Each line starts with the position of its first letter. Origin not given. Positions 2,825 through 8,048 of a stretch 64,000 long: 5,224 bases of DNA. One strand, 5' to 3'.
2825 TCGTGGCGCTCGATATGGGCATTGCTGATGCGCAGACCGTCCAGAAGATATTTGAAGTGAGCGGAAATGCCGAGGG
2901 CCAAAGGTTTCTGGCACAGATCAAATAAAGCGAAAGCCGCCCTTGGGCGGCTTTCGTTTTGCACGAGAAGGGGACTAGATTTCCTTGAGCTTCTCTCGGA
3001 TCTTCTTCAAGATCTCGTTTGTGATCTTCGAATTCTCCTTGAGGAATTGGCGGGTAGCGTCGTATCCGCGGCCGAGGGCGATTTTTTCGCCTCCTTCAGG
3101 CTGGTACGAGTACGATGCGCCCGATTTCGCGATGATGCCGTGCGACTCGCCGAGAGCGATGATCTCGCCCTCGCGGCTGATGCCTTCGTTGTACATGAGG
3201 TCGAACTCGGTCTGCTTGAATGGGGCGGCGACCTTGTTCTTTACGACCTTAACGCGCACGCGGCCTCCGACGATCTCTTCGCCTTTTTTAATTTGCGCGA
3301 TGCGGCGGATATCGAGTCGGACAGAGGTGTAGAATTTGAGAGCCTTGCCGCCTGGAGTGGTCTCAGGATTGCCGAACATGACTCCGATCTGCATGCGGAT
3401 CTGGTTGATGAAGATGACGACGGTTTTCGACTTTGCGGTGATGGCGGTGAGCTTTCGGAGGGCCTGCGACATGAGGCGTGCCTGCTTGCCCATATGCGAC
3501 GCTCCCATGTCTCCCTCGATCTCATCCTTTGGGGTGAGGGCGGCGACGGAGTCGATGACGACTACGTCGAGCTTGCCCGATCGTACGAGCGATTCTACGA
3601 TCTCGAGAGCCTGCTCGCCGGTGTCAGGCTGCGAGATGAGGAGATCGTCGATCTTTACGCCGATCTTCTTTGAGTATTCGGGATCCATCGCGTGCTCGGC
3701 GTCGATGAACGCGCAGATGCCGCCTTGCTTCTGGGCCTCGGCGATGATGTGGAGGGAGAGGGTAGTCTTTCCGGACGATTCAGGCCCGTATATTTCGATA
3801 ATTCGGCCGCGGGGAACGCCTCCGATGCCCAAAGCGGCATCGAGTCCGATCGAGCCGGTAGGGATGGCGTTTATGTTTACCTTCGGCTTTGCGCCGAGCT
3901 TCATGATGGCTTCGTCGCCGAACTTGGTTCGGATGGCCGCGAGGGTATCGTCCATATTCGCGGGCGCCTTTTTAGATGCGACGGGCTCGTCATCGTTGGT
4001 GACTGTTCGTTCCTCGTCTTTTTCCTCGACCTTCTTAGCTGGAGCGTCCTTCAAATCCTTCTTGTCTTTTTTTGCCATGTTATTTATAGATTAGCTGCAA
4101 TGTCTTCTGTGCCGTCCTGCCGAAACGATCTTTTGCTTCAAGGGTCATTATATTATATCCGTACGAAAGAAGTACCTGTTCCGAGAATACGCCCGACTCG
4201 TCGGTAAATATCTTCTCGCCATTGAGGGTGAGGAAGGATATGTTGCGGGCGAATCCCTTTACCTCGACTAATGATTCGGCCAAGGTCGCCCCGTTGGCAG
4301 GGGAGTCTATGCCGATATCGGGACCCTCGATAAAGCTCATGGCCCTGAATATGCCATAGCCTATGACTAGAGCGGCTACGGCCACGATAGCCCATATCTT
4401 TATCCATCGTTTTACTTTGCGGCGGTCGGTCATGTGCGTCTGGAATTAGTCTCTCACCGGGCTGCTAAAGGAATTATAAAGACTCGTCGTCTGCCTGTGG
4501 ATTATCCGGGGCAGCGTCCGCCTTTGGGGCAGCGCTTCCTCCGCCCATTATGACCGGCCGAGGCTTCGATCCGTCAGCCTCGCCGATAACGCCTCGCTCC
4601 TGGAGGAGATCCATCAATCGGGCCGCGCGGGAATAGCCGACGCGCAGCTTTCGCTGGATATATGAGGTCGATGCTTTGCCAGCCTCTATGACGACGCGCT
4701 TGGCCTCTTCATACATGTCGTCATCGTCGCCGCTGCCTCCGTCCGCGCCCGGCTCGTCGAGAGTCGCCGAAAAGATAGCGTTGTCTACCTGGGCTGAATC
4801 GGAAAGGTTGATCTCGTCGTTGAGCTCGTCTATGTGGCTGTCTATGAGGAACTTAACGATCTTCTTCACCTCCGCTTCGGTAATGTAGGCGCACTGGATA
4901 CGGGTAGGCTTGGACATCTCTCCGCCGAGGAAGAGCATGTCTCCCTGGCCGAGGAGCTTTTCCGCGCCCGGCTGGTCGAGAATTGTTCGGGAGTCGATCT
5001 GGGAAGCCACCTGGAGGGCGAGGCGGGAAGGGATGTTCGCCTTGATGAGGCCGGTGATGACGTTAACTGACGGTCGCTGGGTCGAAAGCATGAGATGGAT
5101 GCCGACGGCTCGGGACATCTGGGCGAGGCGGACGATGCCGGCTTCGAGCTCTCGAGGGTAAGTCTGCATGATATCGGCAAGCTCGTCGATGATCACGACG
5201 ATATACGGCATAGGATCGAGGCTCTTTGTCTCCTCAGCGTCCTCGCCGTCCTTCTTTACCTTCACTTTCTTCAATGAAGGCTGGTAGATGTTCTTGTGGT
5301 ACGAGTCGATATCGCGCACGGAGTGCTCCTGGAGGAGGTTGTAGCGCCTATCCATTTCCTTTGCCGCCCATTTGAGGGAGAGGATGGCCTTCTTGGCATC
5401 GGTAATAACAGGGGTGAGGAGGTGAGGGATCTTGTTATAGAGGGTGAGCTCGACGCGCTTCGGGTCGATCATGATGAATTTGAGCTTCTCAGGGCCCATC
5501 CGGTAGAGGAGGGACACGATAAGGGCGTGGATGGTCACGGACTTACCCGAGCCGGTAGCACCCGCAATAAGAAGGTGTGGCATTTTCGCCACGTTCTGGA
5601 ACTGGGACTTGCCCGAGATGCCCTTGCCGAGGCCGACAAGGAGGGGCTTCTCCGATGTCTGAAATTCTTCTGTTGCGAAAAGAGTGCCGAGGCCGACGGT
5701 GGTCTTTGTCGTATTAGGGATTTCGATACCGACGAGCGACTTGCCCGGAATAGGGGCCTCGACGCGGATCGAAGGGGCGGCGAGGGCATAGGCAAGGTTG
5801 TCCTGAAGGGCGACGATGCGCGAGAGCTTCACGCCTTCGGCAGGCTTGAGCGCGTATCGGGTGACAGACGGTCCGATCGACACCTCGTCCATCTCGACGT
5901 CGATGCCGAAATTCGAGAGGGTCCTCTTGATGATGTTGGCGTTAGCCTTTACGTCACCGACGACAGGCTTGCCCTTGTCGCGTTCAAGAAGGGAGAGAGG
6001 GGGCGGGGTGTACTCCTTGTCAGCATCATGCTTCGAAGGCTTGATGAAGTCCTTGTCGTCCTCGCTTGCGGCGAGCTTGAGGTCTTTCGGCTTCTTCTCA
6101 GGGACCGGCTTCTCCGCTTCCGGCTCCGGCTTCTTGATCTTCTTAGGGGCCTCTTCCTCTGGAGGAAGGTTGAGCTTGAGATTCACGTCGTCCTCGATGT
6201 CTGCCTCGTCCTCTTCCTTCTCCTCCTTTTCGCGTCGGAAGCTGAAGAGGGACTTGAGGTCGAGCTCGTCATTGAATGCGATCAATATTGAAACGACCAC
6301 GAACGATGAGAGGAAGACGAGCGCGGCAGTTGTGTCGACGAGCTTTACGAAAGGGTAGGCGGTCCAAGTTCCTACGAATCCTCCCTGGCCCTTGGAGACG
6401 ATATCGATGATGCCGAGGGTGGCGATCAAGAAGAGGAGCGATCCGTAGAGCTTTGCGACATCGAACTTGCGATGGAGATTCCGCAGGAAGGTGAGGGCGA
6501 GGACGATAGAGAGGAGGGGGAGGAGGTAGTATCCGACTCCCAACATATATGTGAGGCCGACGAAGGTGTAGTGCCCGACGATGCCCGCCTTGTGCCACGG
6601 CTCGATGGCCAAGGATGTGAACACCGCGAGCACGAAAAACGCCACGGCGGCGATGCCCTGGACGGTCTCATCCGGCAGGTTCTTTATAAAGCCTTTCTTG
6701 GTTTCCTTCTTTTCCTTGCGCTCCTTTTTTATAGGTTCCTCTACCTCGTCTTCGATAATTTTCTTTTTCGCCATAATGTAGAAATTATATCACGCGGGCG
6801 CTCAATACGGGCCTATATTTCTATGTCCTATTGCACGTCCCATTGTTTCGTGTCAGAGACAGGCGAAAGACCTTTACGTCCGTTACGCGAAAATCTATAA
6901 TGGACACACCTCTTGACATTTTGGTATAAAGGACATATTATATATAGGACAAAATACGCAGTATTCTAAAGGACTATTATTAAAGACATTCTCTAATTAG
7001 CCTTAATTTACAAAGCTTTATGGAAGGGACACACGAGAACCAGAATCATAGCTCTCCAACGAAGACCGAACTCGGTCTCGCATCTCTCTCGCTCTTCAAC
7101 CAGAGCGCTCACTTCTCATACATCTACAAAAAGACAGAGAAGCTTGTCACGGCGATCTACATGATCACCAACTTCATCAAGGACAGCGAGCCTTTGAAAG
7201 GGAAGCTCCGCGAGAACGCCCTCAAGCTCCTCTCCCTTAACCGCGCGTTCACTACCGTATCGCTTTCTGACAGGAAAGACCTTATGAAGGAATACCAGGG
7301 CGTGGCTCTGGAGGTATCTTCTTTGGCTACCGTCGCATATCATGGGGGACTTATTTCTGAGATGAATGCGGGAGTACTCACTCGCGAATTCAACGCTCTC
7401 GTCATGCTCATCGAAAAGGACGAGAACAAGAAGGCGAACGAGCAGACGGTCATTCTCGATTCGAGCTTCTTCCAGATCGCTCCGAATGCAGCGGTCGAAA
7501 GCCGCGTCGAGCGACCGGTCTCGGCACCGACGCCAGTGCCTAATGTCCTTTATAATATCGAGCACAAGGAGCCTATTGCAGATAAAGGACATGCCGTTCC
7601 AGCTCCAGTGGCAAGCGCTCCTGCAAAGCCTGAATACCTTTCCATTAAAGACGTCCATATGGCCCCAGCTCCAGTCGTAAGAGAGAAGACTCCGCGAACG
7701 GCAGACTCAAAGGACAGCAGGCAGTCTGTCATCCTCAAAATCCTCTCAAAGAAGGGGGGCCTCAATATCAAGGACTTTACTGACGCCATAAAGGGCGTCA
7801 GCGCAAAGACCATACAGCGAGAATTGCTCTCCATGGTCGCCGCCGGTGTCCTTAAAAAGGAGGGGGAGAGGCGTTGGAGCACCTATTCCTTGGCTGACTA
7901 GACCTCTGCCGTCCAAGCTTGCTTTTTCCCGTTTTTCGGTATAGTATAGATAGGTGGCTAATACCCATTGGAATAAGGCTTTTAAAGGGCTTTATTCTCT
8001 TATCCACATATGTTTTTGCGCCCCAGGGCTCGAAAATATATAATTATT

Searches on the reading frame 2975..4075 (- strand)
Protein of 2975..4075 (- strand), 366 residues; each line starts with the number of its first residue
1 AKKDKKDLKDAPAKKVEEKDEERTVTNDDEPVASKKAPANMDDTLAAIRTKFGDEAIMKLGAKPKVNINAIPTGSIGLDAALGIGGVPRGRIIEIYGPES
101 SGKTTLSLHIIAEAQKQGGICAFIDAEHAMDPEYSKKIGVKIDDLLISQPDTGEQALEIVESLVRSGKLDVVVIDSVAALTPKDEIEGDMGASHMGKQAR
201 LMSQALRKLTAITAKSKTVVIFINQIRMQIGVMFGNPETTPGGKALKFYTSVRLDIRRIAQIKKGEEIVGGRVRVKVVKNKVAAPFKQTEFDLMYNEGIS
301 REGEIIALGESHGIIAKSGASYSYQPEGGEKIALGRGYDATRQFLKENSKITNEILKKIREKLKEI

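Call 46: search_protein_families(library=ncbifam, proteins=[window:2975-4075:-], max_evalue=0.1)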
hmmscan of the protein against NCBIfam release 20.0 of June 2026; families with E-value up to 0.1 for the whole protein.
window:2975-4075:- (366 aa): 28 families (the best 25 are shown)
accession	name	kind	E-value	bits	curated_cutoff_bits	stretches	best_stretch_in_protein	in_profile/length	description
TIGR02012.1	tigrfam_recA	equivalog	2.9e-153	509.9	325.3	1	41-361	6-321/321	recombinase RecA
NF007072.0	PRK09519.1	equivalog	1.2e-123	414.1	1024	2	43-283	13-253/790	intein-containing recombinase RecA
TIGR02237.1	recomb_radB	equivalog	1.6e-17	64.1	172.4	1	83-260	5-180/210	DNA repair and recombination protein RadB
NF003301.0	PRK04301.1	equivalog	7.1e-14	51.7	259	1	64-259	76-284/316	DNA repair and recombination protein RadA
NF033429.2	ImuA_translesion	equivalog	5.9e-12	45.9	150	1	69-173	14-119/181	translesion DNA synthesis-associated protein ImuA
TIGR02236.1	recomb_radA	equivalog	1.3e-10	41.2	361.15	1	65-259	72-280/311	DNA repair and recombination protein RadA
NF006861.0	PRK09361.1-1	equivalog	2e-10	40.6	278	1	69-259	3-197/235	DNA repair and recombination protein RadB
TIGR02238.1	recomb_DMC1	equivalog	3.3e-10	39.6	447.7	1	67-258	74-281/314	meiotic recombinase Dmc1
TIGR02239.1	recomb_RAD51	equivalog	6.9e-10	38.5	478.05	1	65-258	72-281/316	DNA repair protein RAD51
NF052589.1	ArlH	equivalog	4.7e-06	26.5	215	1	155-228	102-164/229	archaellum protein ArlH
NF006799.0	PRK09302.1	equivalog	5.7e-06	25.2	408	1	65-182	249-377/515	circadian clock protein KaiC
TIGR03881.1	KaiC_arch_4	hypoth_equivalog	9.4e-06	25.5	247.8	1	71-142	3-75/231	KaiC domain-containing protein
NF058630.1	repair_Rv3395c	exception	2.2e-05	24.3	65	1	85-184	5-95/153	DnaE2-dependent mutagenesis accessory factor ImuA'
NF004723.0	PRK06067.1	subfamily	3e-05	23.6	194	1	66-137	11-81/243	flagellar accessory protein FlaH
TIGR03880.1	KaiC_arch_3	hypoth_equivalog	4.2e-05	23.2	249.45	1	76-131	3-57/224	KaiC domain-containing protein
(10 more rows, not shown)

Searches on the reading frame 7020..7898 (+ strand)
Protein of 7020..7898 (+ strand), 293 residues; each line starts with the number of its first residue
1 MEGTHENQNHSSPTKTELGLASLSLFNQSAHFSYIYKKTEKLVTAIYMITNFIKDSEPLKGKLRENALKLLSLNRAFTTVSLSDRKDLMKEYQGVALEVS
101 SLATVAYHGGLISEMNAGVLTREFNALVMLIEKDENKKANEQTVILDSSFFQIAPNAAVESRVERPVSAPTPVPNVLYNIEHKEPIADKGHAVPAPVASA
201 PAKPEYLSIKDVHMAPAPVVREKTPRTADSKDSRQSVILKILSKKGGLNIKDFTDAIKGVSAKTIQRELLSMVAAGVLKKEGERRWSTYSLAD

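Call 3: search_protein_families(library=pfam, proteins=[window:7020-7898:+], max_evalue=1)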
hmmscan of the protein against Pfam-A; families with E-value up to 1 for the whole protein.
window:7020-7898:+ (293 aa): 1 family
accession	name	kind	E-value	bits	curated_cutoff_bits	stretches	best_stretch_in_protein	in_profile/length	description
PF08220.18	HTH_DeoR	-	0.013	15.6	21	1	234-280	1-46/57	DeoR-like helix-turn-helix domain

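Call 46: search_protein_families(library=ncbifam, proteins=[window:7020-7898:+], max_evalue=0.1)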
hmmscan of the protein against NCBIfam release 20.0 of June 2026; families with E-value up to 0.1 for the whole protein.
window:7020-7898:+ (293 aa): 3 families
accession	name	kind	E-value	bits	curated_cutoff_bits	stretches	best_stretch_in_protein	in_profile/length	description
NF033788.1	HTH_metalloreg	subfamily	0.013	15.3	55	1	237-293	15-70/77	metalloregulator ArsR/SmtB family transcription factor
NF040887.2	trans_reg_YciT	exception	0.029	14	450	0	232-272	2-41/246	DNA-binding transcriptional regulator YciT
NF005061.0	PRK06474.1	equivalog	0.056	13.3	121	0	234-279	13-58/178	hypothetical protein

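Call 81: find_homologous_proteins(query=window:7020-7898:+)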
Query window:7020-7898:+ (293 aa): 1053 proteins with E <= 0.001 among 3072 candidates; the best 120 are listed.
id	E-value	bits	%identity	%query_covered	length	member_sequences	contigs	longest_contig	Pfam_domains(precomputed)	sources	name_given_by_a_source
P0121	4.0e-184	628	100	100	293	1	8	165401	-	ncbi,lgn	ncbi:MAG TPA: helix-turn-helix transcriptional regulator [Candidatus Paceibacterota bacterium]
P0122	5.2e-139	480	78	100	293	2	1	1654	-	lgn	-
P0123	7.9e-114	398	68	100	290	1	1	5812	-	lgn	-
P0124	6.6e-109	382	65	100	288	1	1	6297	-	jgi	jgi:hypothetical protein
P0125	7.0e-105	368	65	100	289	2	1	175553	-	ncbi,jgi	ncbi:MAG: hypothetical protein RLZZ67_113 [Candidatus Parcubacteria bacterium]|jgi:hypothetical prot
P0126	1.4e-104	367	65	100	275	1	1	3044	-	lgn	-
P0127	2.7e-103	363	63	100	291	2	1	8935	-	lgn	-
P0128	1.9e-100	354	62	99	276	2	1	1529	-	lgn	-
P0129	1.3e-97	345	61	98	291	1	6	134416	-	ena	-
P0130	6.2e-95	336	59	100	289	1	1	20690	-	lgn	-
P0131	3.1e-94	334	61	97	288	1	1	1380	-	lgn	-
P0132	3.5e-91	323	57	100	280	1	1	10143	-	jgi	jgi:hypothetical protein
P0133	5.9e-91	323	59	100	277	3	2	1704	-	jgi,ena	jgi:hypothetical protein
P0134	1.1e-90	322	58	99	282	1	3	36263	-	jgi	jgi:hypothetical protein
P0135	2.2e-90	321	56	98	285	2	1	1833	-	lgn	-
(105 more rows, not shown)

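Call 82: find_encoding_contigs(protein=P0121, flank=4000, max_places=8)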
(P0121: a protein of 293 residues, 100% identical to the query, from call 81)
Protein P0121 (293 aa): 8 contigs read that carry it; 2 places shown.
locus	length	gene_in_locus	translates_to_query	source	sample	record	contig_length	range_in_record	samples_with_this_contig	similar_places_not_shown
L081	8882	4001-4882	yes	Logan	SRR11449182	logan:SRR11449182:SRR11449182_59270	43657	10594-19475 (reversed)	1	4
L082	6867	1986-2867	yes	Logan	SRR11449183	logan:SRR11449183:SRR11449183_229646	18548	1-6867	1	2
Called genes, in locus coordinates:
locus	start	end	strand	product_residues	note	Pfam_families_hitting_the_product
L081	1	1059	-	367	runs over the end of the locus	PF00154:RecA_N, PF08423:Rad51, PF06745:ATPase (weak), PF27531:MT3502_N (faint), PF01637:ATPase_2 (weak), PF21096:RecA_C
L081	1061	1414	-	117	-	PF09136:Glucodextran_B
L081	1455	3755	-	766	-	PF17854:FtsK_alpha, PF01580:FtsK_SpoIIIE, PF09397:FtsK_gamma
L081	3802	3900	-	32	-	-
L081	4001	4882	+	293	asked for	-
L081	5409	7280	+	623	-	-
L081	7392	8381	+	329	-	PF00932:LTD (weak)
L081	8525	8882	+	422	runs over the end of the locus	PF00932:LTD, PF00801:PKD (weak), PF18911:PKD_4 (weak)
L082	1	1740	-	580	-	?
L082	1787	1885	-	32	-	-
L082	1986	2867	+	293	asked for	-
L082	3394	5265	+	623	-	-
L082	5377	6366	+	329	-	PF00932:LTD (weak)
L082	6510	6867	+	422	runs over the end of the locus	PF00932:LTD, PF00801:PKD (weak), PF18911:PKD_4 (weak)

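Call 87: search_solved_structures(query=A8, max_evalue=1)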
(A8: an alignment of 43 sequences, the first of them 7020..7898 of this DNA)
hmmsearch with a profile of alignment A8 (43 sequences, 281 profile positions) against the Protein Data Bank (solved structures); distinct sequences matched with E-value up to 1: 2.
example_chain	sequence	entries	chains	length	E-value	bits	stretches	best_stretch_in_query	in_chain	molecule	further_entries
2lw1_A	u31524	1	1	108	0.27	14.2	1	120-170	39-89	ABC transporter ATP-binding protein uup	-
1p6r_A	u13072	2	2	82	0.3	14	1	226-272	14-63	Penicillinase repressor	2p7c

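Call 97: predict_structure(alignment_id=A8)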
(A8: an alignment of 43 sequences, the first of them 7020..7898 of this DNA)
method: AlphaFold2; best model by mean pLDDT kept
length: 293 residues; sequences in the alignment: 43
mean_pLDDT: 74.5   pTM: 0.44
mean pLDDT of the five models: 74.5, 74.4, 74.4, 73.3, 72.8
residues with pLDDT >= 90: 112; 70-90: 61; 50-70: 63; < 50: 57
segments of 3 or more residues with pLDDT < 50: 1-14, 19-21, 190-192, 211-215, 217-221, 223-225, 227-229
pLDDT, mean of each block of 10 residues (from residue 1): 43 46 55 90 97 95 97 88 86 97 96 96 95 80 61 60 55 53 51 50 52 45 47 82 90 88 91 91 83 80
secondary structure, 60 per line:
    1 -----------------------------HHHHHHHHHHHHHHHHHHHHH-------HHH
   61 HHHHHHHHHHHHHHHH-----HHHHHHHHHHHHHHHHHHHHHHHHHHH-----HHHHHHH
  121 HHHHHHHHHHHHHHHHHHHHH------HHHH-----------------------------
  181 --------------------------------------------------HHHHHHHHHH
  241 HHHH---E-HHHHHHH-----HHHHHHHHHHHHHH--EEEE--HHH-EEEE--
elements in order: H30-50 H58-76 H82-108 H114-141 H148-151 H231-244 H250-256 H262-275 E278-281 E288-291
